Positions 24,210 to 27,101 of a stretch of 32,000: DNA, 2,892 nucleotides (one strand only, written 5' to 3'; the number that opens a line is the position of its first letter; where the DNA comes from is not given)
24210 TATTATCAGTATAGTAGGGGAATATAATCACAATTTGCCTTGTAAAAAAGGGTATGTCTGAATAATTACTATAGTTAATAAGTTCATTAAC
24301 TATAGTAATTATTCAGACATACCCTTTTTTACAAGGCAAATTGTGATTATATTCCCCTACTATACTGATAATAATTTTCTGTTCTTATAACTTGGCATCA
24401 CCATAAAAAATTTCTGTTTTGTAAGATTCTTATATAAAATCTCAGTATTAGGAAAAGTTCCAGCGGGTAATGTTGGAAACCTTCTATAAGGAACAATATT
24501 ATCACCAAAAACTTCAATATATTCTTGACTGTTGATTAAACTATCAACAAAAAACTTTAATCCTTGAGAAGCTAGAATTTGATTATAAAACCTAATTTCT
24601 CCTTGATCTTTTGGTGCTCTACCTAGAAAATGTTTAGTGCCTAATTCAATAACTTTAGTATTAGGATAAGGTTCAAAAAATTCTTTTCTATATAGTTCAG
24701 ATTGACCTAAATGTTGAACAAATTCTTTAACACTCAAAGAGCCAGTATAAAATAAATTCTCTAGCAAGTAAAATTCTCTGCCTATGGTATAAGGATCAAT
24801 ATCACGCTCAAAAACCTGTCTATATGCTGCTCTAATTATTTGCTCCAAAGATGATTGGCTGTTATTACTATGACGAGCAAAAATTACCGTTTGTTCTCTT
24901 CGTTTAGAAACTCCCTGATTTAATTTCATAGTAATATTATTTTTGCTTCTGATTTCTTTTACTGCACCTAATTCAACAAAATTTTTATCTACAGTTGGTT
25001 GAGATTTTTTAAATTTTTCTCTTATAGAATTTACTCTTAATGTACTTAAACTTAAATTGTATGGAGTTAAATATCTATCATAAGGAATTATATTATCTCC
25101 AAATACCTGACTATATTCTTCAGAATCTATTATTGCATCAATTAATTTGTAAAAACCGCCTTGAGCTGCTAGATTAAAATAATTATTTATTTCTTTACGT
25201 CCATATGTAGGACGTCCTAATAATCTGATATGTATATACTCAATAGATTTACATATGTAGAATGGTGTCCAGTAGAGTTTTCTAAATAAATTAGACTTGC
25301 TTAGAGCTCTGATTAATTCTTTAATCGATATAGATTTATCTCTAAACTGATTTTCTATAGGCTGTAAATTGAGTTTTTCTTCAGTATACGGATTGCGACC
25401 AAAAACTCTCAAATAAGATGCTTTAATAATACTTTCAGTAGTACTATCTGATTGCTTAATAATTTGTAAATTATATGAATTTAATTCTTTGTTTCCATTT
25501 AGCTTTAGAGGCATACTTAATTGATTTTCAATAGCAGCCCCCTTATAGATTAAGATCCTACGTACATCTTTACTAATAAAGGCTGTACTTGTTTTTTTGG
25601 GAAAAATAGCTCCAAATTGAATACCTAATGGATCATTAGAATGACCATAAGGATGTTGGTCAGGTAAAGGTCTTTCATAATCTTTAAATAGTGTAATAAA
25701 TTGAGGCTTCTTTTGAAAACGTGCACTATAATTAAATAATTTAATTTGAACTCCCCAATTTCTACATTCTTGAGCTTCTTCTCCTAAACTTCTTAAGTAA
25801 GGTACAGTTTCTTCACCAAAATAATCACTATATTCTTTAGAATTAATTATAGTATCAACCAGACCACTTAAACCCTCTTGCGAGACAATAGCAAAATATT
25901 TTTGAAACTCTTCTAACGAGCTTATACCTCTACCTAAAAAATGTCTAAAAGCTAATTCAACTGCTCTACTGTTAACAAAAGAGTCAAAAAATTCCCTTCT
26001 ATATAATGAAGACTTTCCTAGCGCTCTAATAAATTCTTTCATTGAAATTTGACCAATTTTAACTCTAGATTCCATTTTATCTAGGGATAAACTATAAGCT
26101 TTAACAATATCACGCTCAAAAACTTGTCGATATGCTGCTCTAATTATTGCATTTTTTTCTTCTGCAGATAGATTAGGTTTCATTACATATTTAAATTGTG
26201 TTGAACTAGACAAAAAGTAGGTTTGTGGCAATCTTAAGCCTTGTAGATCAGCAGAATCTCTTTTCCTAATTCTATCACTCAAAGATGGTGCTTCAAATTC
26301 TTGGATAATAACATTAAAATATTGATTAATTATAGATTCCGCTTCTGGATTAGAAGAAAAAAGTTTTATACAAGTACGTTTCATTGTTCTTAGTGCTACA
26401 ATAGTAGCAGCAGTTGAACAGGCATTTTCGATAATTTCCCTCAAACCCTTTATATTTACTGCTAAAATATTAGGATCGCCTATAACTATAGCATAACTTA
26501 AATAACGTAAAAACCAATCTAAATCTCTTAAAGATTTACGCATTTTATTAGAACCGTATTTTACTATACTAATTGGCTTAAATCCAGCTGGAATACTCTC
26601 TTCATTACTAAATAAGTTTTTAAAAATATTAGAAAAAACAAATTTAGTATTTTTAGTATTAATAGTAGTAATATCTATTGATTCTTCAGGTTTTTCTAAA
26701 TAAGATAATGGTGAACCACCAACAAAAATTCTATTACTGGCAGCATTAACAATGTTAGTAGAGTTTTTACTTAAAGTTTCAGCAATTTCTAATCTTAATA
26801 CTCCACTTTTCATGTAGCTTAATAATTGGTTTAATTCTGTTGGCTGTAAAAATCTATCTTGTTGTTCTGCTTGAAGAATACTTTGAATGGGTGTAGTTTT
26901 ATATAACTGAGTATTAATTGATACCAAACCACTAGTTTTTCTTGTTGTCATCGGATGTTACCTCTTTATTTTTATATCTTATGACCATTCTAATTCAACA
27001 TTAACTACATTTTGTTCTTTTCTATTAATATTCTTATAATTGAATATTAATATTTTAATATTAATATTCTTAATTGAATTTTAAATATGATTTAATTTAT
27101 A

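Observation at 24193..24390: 198-nt perfect palindrome (96-bp arms) separating apcE from apcA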

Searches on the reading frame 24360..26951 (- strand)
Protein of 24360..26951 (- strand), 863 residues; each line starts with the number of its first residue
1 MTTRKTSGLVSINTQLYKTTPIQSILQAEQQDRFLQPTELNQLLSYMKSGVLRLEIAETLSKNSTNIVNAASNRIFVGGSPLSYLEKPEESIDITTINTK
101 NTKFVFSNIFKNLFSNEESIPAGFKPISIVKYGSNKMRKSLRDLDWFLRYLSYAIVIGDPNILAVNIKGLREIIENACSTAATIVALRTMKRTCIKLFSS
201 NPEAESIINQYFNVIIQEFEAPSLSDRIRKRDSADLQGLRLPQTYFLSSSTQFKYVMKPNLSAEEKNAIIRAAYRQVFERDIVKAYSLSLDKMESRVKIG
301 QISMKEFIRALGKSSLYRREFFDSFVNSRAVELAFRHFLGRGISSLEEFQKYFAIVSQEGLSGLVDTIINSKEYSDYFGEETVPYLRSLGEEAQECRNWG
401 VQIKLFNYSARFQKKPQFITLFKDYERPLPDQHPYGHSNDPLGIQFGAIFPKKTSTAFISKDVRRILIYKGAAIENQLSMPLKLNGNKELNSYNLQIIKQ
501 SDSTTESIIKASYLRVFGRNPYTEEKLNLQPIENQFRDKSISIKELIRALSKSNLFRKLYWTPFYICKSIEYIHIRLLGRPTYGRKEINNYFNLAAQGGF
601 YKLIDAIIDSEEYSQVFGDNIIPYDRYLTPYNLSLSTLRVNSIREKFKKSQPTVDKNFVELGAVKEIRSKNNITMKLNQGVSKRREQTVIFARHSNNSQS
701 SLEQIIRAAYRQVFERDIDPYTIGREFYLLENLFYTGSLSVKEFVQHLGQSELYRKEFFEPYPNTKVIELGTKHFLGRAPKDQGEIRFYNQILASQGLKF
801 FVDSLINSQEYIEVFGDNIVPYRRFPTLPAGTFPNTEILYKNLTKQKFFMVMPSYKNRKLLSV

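Call 8: find_encoding_contigs(protein=window:24360-26951:-, flank=6000, max_places=10)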
Protein window:24360-26951:- (863 aa): no gene with exactly this product is on record in the collection.

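Call 12: find_homologous_proteins(query=window:24363-26951:-, max_evalue=1e-50)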
Query window:24363-26951:- (863 aa): 3499 proteins with E <= 1e-50 among 8000 candidates; the best 120 are listed.
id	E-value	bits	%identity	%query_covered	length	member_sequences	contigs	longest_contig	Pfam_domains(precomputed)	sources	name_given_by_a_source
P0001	0.0e+0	1772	91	100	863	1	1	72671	PF00427.27,PF00502.26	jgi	jgi:phycobilisome core-membrane linker protein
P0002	0.0e+0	1769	92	100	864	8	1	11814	PF00427.27,PF00502.26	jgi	jgi:phycobilisome core-membrane linker protein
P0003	0.0e+0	1555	80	99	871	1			PF00427.27,PF00502.26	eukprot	eukprot:jgi/Galph1/4591/GphlegSOOS_G3285.1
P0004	0.0e+0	1194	55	100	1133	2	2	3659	PF00427.27,PF00502.26,PF13946.12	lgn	-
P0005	0.0e+0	1192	56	99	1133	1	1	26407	PF00427.27,PF00502.26,PF13946.12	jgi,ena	jgi:phycobilisome core-membrane linker protein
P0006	0.0e+0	1188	56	99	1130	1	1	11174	PF00427.27,PF00502.26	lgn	-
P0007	0.0e+0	1186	55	100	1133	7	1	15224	PF00427.27,PF00502.26,PF13946.12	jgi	jgi:phycobilisome core-membrane linker protein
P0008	0.0e+0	1184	55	99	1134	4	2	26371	PF00427.27,PF00502.26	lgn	-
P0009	0.0e+0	1181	55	99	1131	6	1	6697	PF00427.27,PF00502.26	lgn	-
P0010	0.0e+0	1180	55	99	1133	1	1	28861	PF00427.27,PF00502.26,PF13946.12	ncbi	ncbi:MAG: phycobilisome rod-core linker polypeptide [Cyanobacteriota bacterium]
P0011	0.0e+0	1179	55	99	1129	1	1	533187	PF00427.27,PF00502.26,PF13946.12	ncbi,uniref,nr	ncbi:phycobilisome rod-core linker polypeptide [Leptolyngbya sp. FACHB-261]|uniref:phycobilisome rod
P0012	0.0e+0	1178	55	99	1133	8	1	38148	PF00427.27,PF00502.26,PF13946.12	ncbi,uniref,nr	ncbi:phycobilisome rod-core linker polypeptide [Coleofasciculus sp. FACHB-129]|uniref:phycobilisome 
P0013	0.0e+0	1178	55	99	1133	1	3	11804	PF00427.27,PF00502.26,PF13946.12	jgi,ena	jgi:phycobilisome core-membrane linker protein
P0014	0.0e+0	1177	55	99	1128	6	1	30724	PF00427.27,PF00502.26,PF13946.12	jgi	jgi:phycobilisome core-membrane linker protein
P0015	0.0e+0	1177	55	99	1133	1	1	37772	PF00427.27,PF00502.26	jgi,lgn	-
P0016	0.0e+0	1176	55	99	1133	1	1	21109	PF00427.27,PF00502.26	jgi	-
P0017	0.0e+0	1176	55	99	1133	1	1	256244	PF00427.27,PF00502.26,PF13946.12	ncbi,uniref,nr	ncbi:phycobilisome rod-core linker polypeptide [Coleofasciculus sp. FACHB-T130]|uniref:phycobilisome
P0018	0.0e+0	1175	55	99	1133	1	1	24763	PF00427.27,PF00502.26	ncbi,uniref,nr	ncbi:phycobilisome rod-core linker polypeptide [Coleofasciculus sp. FACHB-1120]|uniref:phycobilisome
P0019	0.0e+0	1175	55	99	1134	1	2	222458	PF00427.27,PF00502.26,PF13946.12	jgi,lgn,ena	jgi:phycobilisome core-membrane linker protein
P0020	0.0e+0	1175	55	99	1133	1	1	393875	PF00427.27,PF00502.26,PF13946.12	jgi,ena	jgi:phycobilisome core-membrane linker protein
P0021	0.0e+0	1175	55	99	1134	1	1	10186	PF00427.27,PF00502.26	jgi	-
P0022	0.0e+0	1175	54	99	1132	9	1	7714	PF00427.27,PF00502.26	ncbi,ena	-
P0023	0.0e+0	1175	55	99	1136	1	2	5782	PF00427.27,PF00502.26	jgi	jgi:phycobilisome core-membrane linker protein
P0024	0.0e+0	1174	54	99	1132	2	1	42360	PF00427.27,PF00502.26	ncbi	ncbi:MAG TPA: phycobilisome rod-core linker polypeptide [Leptolyngbyaceae cyanobacterium]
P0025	0.0e+0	1173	55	99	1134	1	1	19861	PF00427.27,PF00502.26,PF13946.12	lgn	-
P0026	0.0e+0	1173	55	99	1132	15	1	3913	PF00427.27,PF00502.26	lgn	-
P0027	0.0e+0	1173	56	99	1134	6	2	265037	PF00427.27,PF00502.26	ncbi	-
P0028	0.0e+0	1173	55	99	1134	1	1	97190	PF00427.27,PF00502.26,PF13946.12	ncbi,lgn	-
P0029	0.0e+0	1173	55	99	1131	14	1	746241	PF00427.27,PF00502.26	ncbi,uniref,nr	ncbi:phycobilisome rod-core linker polypeptide [Trichocoleus sp. FACHB-262]|uniref:phycobilisome rod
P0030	0.0e+0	1173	55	99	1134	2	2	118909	PF00427.27,PF00502.26,PF13946.12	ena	-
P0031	0.0e+0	1171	55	99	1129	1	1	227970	PF00427.27,PF00502.26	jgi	-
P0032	0.0e+0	1171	55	99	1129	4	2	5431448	PF00427.27,PF00502.26,PF13946.12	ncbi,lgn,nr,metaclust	ncbi:phycobilisome core-membrane linker protein [Gloeocapsa sp. PCC 7428]|nr:phycobilisome core-memb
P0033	0.0e+0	1171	55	99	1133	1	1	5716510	PF00427.27,PF00502.26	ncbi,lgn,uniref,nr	ncbi:phycobilisome rod-core linker polypeptide [Chroococcidiopsis sp. CCMEE 29]|uniref:phycobilisome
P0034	0.0e+0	1170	55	99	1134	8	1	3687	PF00427.27,PF00502.26,PF13946.12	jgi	jgi:phycobilisome core-membrane linker protein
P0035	0.0e+0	1170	55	99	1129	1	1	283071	PF00427.27,PF00502.26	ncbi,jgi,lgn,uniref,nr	ncbi:photosystem I reaction center subunit X [Chroogloeocystis siderophila 5.2 s.c.1]|jgi:phycobilis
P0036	0.0e+0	1169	55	99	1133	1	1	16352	PF00427.27,PF00502.26,PF13946.12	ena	-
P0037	0.0e+0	1169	55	99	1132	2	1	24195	PF00427.27,PF00502.26,PF13946.12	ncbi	-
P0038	0.0e+0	1169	55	99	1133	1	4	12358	PF00427.27,PF00502.26,PF13946.12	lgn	-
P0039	0.0e+0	1168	54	100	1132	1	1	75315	PF00427.27,PF00502.26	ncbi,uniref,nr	ncbi:phycobilisome rod-core linker polypeptide [Aerosakkonema funiforme]|uniref:Phycobiliprotein Apc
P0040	0.0e+0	1168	55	99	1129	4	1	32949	PF00427.27,PF00502.26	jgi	jgi:phycobilisome core-membrane linker protein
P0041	0.0e+0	1167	55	100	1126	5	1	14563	PF00427.27,PF00502.26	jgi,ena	-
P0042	0.0e+0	1167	54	99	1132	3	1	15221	PF00427.27,PF00502.26,PF13946.12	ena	-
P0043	0.0e+0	1166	55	99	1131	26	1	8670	PF00427.27,PF00502.26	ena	-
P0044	0.0e+0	1166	54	100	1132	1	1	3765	PF00427.27,PF00502.26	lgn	-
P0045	0.0e+0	1166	54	100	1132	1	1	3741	PF00427.27,PF00502.26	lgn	-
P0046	0.0e+0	1166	54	99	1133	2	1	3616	PF00427.27,PF00502.26,PF13946.12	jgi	jgi:phycobilisome core-membrane linker protein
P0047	0.0e+0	1166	54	99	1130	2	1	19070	PF00427.27,PF00502.26,PF13946.12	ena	-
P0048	0.0e+0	1166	54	100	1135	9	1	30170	PF00427.27,PF00502.26,PF13946.12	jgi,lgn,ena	jgi:phycobilisome core-membrane linker protein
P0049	0.0e+0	1165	55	99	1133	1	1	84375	PF00427.27,PF00502.26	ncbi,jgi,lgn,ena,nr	ncbi:MAG: phycobilisome rod-core linker polypeptide [Gloeocapsa sp. UFS-A4-WI-NPMV-4B04]|jgi:phycobi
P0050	0.0e+0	1165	55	99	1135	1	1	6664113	PF00427.27,PF00502.26,PF13946.12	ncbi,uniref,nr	ncbi:MAG: Phycobiliprotein ApcE [Chroococcidiopsis sp. SAG 2025]|uniref:phycobilisome rod-core linke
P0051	0.0e+0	1165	55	99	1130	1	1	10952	PF00427.27,PF00502.26,PF13946.12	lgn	-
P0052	0.0e+0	1165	55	99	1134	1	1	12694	PF00427.27,PF00502.26,PF13946.12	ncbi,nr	ncbi:phycobilisome rod-core linker polypeptide [Cyanobacteria bacterium FACHB-472]|nr:phycobilisome 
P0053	0.0e+0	1164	54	99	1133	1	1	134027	PF00427.27,PF00502.26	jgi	-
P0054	0.0e+0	1164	55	99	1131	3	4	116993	PF00427.27,PF00502.26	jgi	jgi:phycobilisome core-membrane linker protein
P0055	0.0e+0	1164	55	99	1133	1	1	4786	PF00427.27,PF00502.26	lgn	-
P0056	0.0e+0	1164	54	99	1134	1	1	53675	PF00427.27,PF00502.26,PF13946.12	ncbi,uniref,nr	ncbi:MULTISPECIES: phycobilisome rod-core linker polypeptide [Cyanophyceae]|uniref:phycobilisome rod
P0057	0.0e+0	1164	54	100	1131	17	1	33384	PF00427.27,PF00502.26,PF13946.12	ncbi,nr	ncbi:MAG: photosystem I reaction center subunit X [Nostocales cyanobacterium]|nr:MAG: photosystem I 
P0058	0.0e+0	1164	55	99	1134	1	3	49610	PF00427.27,PF00502.26,PF13946.12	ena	-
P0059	0.0e+0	1163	55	99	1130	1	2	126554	PF00427.27,PF00502.26,PF13946.12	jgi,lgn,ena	-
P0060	0.0e+0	1163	54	99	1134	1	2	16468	PF00427.27,PF00502.26,PF13946.12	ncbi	-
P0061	0.0e+0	1163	54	99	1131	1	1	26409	PF00427.27,PF00502.26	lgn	-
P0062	0.0e+0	1163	53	100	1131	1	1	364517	PF00427.27,PF00502.26,PF13946.12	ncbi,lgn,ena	-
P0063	0.0e+0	1163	55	99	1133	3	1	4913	PF00427.27,PF00502.26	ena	-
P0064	0.0e+0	1163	54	99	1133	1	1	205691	PF00427.27,PF00502.26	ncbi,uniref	ncbi:phycobilisome rod-core linker polypeptide [Coleofasciculus sp. H7-2]|uniref:phycobilisome rod-c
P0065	0.0e+0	1162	55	99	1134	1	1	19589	PF00427.27,PF00502.26,PF13946.12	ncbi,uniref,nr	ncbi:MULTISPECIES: phycobilisome rod-core linker polypeptide [Cyanophyceae]|uniref:phycobilisome rod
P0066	0.0e+0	1162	54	99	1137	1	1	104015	PF00427.27,PF00502.26,PF00036.39,PF13946.12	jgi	jgi:phycobilisome core-membrane linker protein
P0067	0.0e+0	1162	54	99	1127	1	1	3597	PF00427.27,PF00502.26,PF13946.12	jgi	jgi:phycobilisome core-membrane linker protein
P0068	0.0e+0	1162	55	99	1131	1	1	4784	PF00427.27,PF00502.26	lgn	-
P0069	0.0e+0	1162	55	99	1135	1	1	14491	PF00427.27,PF00502.26,PF13946.12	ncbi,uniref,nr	ncbi:photosystem I reaction center subunit X [Chroococcidiopsis sp. CCALA 051]|uniref:phycobilisome 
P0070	0.0e+0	1162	55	99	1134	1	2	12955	PF00427.27,PF00502.26,PF13946.12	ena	-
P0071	0.0e+0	1162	55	99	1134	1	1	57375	PF00427.27,PF00502.26,PF13946.12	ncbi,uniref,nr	ncbi:phycobilisome rod-core linker polypeptide [Trichocoleus sp. FACHB-90]|uniref:phycobilisome rod-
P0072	0.0e+0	1161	54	99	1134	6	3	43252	PF00427.27,PF00502.26,PF13946.12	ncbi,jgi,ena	-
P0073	0.0e+0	1161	54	99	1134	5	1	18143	PF00427.27,PF00502.26,PF13946.12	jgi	-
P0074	0.0e+0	1161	54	99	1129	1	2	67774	PF00427.27,PF00502.26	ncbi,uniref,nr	ncbi:photosystem I reaction center subunit X [Gloeocapsopsis sp. AAB1 = 1H9]|uniref:Phycobiliprotein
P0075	0.0e+0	1161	53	100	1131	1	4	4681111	PF00427.27,PF00502.26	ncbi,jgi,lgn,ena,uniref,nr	ncbi:phycobilisome rod-core linker polypeptide [Geitlerinema sp. PCC 7407]|uniref:phycobilisome rod-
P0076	0.0e+0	1161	55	99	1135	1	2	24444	PF00427.27,PF00502.26,PF13946.12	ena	-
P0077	0.0e+0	1160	55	99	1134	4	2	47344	PF00427.27,PF00502.26,PF13946.12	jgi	-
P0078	0.0e+0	1160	54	99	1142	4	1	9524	PF00427.27,PF00502.26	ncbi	-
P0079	0.0e+0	1160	54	99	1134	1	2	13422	PF00427.27,PF00502.26,PF13946.12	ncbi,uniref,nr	ncbi:phycobilisome rod-core linker polypeptide [Funiculus sociatus GB2-A5]|uniref:Phycobiliprotein A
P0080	0.0e+0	1160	55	99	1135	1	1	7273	PF00427.27,PF00502.26,PF13946.12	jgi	jgi:phycobilisome core-membrane linker protein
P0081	0.0e+0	1160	55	99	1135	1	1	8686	PF00427.27,PF00502.26,PF13946.12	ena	-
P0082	0.0e+0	1160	54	99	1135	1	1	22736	PF00427.27,PF00502.26,PF13946.12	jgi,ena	jgi:phycobilisome core-membrane linker protein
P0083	0.0e+0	1160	54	99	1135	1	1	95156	PF00427.27,PF00502.26,PF13946.12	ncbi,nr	ncbi:photosystem I reaction center subunit X [cyanobacterium TDX16]|nr:photosystem I reaction center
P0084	0.0e+0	1160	54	100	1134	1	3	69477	PF00427.27,PF00502.26,PF13946.12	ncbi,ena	-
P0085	0.0e+0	1160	55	99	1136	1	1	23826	PF00427.27,PF00502.26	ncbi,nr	ncbi:MAG: phycobilisome rod-core linker polypeptide [Leptolyngbyaceae cyanobacterium bins.59]|nr:phy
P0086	0.0e+0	1159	54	100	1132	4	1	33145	PF00427.27,PF00502.26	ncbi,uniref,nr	ncbi:phycobilisome rod-core linker polypeptide [Argonema antarcticum]|uniref:phycobilisome rod-core 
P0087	0.0e+0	1158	55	99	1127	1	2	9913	PF00427.27,PF00502.26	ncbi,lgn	-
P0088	0.0e+0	1158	53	99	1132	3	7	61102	PF00427.27,PF00502.26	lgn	-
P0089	0.0e+0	1158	54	100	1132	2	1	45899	PF00427.27,PF00502.26,PF13946.12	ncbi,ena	-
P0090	0.0e+0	1158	54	100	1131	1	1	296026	PF00427.27,PF00502.26,PF13946.12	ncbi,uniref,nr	ncbi:phycobilisome rod-core linker polypeptide [Anabaena sphaerica FACHB-251]|uniref:Phycobiliprotei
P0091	0.0e+0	1157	54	99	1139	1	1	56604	PF00427.27,PF00502.26,PF13946.12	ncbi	ncbi:phycobilisome rod-core linker polypeptide [Parathermosynechococcus lividus]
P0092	0.0e+0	1157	54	99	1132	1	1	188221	PF00427.27,PF00502.26,PF13946.12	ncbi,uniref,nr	ncbi:phycobilisome rod-core linker polypeptide [Anabaena subtropica]|uniref:Phycobiliprotein ApcE n=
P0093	0.0e+0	1157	54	99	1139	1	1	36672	PF00427.27,PF00502.26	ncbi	ncbi:phycobilisome rod-core linker polypeptide [Parathermosynechococcus lividus]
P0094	0.0e+0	1157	55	99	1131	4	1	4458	PF00427.27,PF00502.26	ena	-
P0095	0.0e+0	1157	54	99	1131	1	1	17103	PF00427.27,PF00502.26,PF13946.12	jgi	jgi:phycobilisome core-membrane linker protein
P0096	0.0e+0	1157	55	99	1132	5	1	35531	PF00427.27,PF00502.26,PF13946.12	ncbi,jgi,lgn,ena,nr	ncbi:MAG: phycobilisome rod-core linker polypeptide [Chroococcus sp. CMT-3BRIN-NPC107]|jgi:phycobili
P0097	0.0e+0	1157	54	99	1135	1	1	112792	PF00427.27,PF00502.26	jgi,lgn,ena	jgi:phycobilisome core-membrane linker protein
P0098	0.0e+0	1157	54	99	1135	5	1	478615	PF00427.27,PF00502.26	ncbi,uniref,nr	ncbi:phycobilisome rod-core linker polypeptide [Leptolyngbya sp. FACHB-671]|uniref:phycobilisome rod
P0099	0.0e+0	1157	54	99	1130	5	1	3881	PF00427.27,PF00502.26,PF13946.12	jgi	jgi:phycobilisome core-membrane linker protein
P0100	0.0e+0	1156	54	99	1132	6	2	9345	PF00427.27,PF00502.26,PF13946.12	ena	-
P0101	0.0e+0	1156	54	99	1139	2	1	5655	PF00427.27,PF00502.26,PF13946.12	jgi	jgi:phycobilisome core-membrane linker protein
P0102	0.0e+0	1156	55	99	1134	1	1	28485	PF00427.27,PF00502.26,PF13946.12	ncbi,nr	ncbi:photosystem I reaction center subunit X [Cyanosarcina cf. burmensis CCALA 770]|nr:photosystem I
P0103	0.0e+0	1156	54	100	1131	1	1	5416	PF00427.27,PF00502.26,PF13946.12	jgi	jgi:phycobilisome core-membrane linker protein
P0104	0.0e+0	1156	53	99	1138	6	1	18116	PF00427.27,PF00502.26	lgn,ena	-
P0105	0.0e+0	1156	54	99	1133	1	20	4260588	PF00427.27,PF00502.26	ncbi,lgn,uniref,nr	ncbi:phycobilisome rod-core linker polypeptide [Leptolyngbya ohadii]|uniref:phycobilisome rod-core l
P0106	0.0e+0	1156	54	99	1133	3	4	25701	PF00427.27,PF00502.26,PF13946.12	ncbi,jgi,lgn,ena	-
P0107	0.0e+0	1156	54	99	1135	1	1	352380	PF00427.27,PF00502.26,PF13946.12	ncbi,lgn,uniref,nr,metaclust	ncbi:phycobilisome rod-core linker polypeptide [Scytonema millei]|uniref:Phycobiliprotein ApcE n=1 T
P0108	0.0e+0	1155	55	99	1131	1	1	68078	PF00427.27,PF00502.26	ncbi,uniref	ncbi:phycobilisome rod-core linker polypeptide [Scytonema sp. NUACC26]|uniref:phycobilisome rod-core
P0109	0.0e+0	1155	54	99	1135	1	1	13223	PF00427.27,PF00502.26,PF13946.12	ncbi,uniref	ncbi:phycobilisome rod-core linker polypeptide [Chroococcidiopsis sp.]|uniref:phycobilisome rod-core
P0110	0.0e+0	1155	53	99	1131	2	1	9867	PF00427.27,PF00502.26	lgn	-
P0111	0.0e+0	1155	54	100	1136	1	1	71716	PF00427.27,PF00502.26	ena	-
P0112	0.0e+0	1155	54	99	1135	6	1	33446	PF00427.27,PF00502.26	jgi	jgi:phycobilisome core-membrane linker protein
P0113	0.0e+0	1154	53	100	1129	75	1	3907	PF00427.27,PF00502.26,PF13946.12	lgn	-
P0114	0.0e+0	1154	54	99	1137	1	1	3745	PF00427.27,PF00502.26,PF13946.12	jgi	jgi:phycobilisome core-membrane linker protein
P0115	0.0e+0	1154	54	100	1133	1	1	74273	PF00427.27,PF00502.26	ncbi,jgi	-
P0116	0.0e+0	1154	54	99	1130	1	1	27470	PF00427.27,PF00502.26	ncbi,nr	ncbi:MAG TPA: phycobilisome rod-core linker polypeptide [Nostocaceae cyanobacterium]|nr:phycobilisom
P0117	0.0e+0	1154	54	100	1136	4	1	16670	PF00427.27,PF00502.26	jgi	jgi:phycobilisome core-membrane linker protein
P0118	0.0e+0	1154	55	99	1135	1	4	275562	PF00427.27,PF00502.26,PF13946.12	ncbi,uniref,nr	ncbi:phycobilisome rod-core linker polypeptide [Nostoc sp. FACHB-87]|uniref:phycobilisome rod-core l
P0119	0.0e+0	1154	54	99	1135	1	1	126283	PF00427.27,PF00502.26,PF13946.12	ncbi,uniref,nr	ncbi:phycobilisome rod-core linker polypeptide [Chroococcidiopsis sp. FACHB-1243]|uniref:phycobiliso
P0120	0.0e+0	1154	54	99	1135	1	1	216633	PF00427.27,PF00502.26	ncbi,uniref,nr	ncbi:phycobilisome rod-core linker polypeptide [Nostoc sp. FACHB-110]|uniref:phycobilisome rod-core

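Call 14: find_encoding_contigs(protein=P0001, flank=10000, max_places=4)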
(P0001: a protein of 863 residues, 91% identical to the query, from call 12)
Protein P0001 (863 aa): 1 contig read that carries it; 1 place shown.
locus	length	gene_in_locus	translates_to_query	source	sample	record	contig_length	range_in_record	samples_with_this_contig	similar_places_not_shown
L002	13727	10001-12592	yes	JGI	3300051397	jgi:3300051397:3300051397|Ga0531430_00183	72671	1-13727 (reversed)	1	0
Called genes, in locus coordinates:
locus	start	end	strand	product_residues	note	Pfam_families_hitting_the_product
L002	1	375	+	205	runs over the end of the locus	PF00117:GATase, PF07685:GATase_3, PF01174:SNO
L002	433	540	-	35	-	PF02529:PetG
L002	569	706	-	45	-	PF02533:PsbK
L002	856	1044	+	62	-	PF01737:Ycf9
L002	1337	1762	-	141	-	PF02531:PsaD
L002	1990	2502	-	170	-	PF06799:CGLD27-like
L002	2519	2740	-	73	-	PF03840:SecG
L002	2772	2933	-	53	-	PF08041:PetM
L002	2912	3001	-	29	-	PF03742:PetN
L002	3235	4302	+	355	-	PF02915:Rubrerythrin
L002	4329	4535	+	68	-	PF01632:Ribosomal_L35p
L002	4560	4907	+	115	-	PF00453:Ribosomal_L20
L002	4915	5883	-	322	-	PF00348:polyprenyl_synt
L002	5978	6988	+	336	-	PF00676:E1_dh, PF02775:TPP_enzyme_C (weak)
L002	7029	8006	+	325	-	PF02779:Transket_pyr, PF02780:Transketolase_C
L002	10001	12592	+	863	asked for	PF00502:Phycobilisome, PF00427:PBS_linker_poly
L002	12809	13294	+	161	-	PF00502:Phycobilisome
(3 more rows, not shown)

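Call 15: find_encoding_contigs(protein=P0002, flank=10000, max_places=4)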
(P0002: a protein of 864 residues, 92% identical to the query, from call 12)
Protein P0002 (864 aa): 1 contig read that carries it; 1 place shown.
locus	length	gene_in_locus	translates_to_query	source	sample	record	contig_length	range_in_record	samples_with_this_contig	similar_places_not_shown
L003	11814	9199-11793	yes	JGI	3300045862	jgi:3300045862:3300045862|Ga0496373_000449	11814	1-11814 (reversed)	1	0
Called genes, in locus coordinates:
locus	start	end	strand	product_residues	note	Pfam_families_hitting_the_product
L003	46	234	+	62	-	PF01737:Ycf9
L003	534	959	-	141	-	PF02531:PsaD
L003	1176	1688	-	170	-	PF06799:CGLD27-like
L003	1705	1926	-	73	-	PF03840:SecG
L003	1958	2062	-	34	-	PF08041:PetM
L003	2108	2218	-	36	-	PF03742:PetN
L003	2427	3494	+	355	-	PF02915:Rubrerythrin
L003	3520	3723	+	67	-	PF01632:Ribosomal_L35p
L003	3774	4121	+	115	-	PF00453:Ribosomal_L20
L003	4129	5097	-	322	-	PF00348:polyprenyl_synt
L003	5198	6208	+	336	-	PF00676:E1_dh, PF02775:TPP_enzyme_C (weak)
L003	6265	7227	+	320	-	PF02779:Transket_pyr, PF02780:Transketolase_C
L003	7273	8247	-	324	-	PF16639:Apocytochr_F_N, PF01333:Apocytochr_F_C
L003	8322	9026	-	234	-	PF00902:TatC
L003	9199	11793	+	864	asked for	PF00502:Phycobilisome, PF00427:PBS_linker_poly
